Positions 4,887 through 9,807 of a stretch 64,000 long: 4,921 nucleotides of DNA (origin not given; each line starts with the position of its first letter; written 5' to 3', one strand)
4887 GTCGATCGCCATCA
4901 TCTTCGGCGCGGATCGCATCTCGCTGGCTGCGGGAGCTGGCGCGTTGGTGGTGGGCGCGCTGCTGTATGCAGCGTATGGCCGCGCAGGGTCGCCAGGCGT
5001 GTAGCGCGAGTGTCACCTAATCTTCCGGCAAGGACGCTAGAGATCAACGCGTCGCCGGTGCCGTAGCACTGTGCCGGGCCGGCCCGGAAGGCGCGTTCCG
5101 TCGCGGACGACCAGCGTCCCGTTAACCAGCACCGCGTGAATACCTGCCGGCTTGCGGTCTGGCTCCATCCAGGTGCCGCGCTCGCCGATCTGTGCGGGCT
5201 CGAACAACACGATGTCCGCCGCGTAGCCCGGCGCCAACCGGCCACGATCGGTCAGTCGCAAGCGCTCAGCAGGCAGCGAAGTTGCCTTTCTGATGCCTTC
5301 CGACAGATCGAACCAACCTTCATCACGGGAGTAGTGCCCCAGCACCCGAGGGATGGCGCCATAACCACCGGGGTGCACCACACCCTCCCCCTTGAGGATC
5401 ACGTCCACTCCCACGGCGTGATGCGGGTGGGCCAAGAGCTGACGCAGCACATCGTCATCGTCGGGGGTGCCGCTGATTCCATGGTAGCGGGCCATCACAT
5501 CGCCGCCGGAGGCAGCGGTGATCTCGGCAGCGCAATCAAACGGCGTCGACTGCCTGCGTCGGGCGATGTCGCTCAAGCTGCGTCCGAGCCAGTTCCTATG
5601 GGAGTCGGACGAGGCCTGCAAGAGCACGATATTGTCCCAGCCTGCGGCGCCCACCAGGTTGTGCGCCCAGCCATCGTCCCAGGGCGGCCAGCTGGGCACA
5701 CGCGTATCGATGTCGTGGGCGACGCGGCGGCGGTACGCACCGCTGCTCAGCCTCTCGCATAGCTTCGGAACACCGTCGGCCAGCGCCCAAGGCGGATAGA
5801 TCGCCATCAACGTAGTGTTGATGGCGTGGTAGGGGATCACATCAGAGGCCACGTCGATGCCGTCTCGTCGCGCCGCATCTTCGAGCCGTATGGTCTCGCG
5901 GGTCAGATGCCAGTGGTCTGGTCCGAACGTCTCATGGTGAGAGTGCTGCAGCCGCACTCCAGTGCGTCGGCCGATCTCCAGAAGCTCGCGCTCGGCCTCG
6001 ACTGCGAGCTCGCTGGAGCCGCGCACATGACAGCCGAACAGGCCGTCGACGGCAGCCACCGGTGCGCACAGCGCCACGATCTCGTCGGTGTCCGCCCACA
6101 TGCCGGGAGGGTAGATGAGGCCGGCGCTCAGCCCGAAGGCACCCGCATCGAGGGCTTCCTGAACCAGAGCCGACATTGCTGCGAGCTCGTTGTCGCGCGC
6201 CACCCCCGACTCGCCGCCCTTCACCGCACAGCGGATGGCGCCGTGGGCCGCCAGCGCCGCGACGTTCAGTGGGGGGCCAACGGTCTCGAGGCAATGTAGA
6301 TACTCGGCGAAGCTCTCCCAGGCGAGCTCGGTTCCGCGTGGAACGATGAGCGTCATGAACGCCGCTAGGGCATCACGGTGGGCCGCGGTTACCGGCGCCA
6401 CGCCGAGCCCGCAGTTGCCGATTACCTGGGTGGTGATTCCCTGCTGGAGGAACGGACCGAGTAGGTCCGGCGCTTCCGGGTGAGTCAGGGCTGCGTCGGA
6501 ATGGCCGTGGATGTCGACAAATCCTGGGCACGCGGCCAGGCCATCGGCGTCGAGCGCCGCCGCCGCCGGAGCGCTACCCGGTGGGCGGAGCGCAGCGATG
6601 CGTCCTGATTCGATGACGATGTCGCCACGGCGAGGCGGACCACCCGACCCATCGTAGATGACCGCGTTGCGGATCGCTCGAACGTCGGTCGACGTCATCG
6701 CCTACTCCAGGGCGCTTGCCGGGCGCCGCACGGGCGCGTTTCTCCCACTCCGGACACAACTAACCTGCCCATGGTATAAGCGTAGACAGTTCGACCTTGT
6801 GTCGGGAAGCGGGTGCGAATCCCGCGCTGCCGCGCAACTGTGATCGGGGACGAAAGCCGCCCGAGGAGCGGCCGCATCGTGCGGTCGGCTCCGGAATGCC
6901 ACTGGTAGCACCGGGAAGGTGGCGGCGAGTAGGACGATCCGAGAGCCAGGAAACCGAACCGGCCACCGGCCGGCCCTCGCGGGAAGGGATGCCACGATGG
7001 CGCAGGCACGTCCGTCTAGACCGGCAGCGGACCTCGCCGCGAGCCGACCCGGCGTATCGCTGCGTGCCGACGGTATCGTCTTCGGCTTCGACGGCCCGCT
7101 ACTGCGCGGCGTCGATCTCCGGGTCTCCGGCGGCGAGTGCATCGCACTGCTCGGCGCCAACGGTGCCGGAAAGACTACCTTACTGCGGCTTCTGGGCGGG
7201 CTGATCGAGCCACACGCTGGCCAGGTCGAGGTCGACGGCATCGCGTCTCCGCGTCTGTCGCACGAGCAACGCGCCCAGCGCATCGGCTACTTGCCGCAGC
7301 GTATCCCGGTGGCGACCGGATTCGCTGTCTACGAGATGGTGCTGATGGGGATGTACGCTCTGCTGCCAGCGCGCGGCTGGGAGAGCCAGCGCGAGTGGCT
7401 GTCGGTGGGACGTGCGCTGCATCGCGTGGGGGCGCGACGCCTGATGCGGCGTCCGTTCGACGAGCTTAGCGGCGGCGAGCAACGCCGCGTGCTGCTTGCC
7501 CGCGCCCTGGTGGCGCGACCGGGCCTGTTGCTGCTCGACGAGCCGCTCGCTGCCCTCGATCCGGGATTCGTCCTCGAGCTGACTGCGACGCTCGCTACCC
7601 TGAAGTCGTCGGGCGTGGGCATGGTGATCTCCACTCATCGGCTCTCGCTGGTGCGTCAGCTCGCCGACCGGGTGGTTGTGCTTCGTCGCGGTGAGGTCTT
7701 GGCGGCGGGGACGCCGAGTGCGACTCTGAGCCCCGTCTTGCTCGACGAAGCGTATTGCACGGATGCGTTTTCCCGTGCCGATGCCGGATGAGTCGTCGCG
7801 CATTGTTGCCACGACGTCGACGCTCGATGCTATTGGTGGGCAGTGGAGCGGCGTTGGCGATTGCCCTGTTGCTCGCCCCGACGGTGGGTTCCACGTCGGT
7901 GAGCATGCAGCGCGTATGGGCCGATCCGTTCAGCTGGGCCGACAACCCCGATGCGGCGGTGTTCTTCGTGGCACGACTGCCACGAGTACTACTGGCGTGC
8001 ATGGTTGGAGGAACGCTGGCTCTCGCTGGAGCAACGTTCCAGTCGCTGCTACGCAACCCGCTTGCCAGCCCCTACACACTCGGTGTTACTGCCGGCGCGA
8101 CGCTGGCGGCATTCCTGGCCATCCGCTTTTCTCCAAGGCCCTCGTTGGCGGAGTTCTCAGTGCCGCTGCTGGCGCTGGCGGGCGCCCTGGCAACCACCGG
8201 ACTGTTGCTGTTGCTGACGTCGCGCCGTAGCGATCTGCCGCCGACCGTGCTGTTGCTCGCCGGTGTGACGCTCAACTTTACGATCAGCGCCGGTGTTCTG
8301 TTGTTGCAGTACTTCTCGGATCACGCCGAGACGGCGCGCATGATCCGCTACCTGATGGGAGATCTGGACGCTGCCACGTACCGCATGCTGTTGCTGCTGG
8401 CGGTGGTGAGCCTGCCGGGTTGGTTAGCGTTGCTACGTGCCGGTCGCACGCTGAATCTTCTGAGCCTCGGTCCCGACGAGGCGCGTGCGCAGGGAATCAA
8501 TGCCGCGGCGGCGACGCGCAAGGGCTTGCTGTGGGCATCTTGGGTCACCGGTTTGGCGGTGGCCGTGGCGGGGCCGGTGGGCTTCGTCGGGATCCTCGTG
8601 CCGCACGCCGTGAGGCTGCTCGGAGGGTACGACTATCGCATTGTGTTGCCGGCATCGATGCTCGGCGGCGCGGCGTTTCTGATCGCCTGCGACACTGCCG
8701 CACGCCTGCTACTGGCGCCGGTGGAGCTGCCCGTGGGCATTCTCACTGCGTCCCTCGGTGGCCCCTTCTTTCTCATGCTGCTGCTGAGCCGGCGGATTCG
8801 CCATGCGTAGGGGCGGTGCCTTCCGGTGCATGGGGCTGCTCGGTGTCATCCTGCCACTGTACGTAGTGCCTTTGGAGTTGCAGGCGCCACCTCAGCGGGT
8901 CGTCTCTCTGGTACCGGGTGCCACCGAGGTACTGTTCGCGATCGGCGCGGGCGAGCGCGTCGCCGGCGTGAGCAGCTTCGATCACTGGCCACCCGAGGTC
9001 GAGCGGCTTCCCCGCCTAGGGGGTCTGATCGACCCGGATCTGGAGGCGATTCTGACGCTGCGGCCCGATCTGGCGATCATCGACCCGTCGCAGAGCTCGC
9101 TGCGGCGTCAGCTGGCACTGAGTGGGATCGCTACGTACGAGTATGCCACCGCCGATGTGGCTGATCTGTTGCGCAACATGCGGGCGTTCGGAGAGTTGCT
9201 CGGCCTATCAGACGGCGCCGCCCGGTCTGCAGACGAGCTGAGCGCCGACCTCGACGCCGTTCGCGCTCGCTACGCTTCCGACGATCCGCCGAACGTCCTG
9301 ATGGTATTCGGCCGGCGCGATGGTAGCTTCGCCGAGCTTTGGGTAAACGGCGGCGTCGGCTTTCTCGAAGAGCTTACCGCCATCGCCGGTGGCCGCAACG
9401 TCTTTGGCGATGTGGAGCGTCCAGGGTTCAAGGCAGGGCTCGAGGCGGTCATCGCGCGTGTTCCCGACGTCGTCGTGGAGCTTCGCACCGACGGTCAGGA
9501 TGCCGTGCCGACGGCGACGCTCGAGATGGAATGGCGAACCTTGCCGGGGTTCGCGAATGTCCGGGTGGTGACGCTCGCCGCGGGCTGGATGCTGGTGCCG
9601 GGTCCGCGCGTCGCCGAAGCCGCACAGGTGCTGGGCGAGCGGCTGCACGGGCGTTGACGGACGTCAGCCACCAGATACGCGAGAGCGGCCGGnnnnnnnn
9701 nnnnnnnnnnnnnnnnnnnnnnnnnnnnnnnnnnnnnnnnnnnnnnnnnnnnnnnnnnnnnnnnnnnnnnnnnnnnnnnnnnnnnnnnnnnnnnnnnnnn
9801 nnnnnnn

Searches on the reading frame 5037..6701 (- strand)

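Call 42: search_protein_families(library=pfam, proteins=[window:5037-6701:-], max_evalue=0.00001)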
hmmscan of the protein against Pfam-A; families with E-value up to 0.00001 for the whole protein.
window:5037-6701:- (554 aa): 2 families
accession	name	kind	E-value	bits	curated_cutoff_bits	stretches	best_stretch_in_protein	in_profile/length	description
PF07969.17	Amidohydro_3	-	2.1e-20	74.1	29.7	2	417-532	357-472/472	Amidohydrolase family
PF01979.26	Amidohydro_1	-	4.4e-09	36.5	25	1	456-531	274-345/345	Amidohydrolase family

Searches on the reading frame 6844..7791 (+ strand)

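Call 42: search_protein_families(library=pfam, proteins=[window:6844-7791:+], max_evalue=0.00001)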
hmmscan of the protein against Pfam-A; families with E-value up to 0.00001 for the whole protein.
window:6844-7791:+ (315 aa): 2 families
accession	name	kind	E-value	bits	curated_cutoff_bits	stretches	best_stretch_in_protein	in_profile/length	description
PF00005.33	ABC_tran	-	1.9e-30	106.7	25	1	87-236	1-137/137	ABC transporter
PF13304.12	AAA_21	-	2.2e-09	38.3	27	0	100-121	2-23/304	AAA domain, putative AbiEii toxin, Type IV TA system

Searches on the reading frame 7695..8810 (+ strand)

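Call 42: search_protein_families(library=pfam, proteins=[window:7695-8810:+], max_evalue=0.00001)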
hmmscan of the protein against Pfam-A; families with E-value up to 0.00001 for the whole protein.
window:7695-8810:+ (371 aa): 1 family
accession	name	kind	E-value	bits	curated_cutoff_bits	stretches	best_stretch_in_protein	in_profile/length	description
PF01032.23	FecCD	-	8.1e-84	281.7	26.5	1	54-364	2-310/311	FecCD transport family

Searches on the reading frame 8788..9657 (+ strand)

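Call 42: search_protein_families(library=pfam, proteins=[window:8788-9657:+], max_evalue=0.00001)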
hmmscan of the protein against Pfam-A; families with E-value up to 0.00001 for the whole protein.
window:8788-9657:+ (289 aa): 1 family
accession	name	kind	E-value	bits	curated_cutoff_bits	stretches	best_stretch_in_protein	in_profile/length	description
PF01497.23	Peripla_BP_2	-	5e-20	72.4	27.5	1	38-234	1-200/235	Periplasmic binding protein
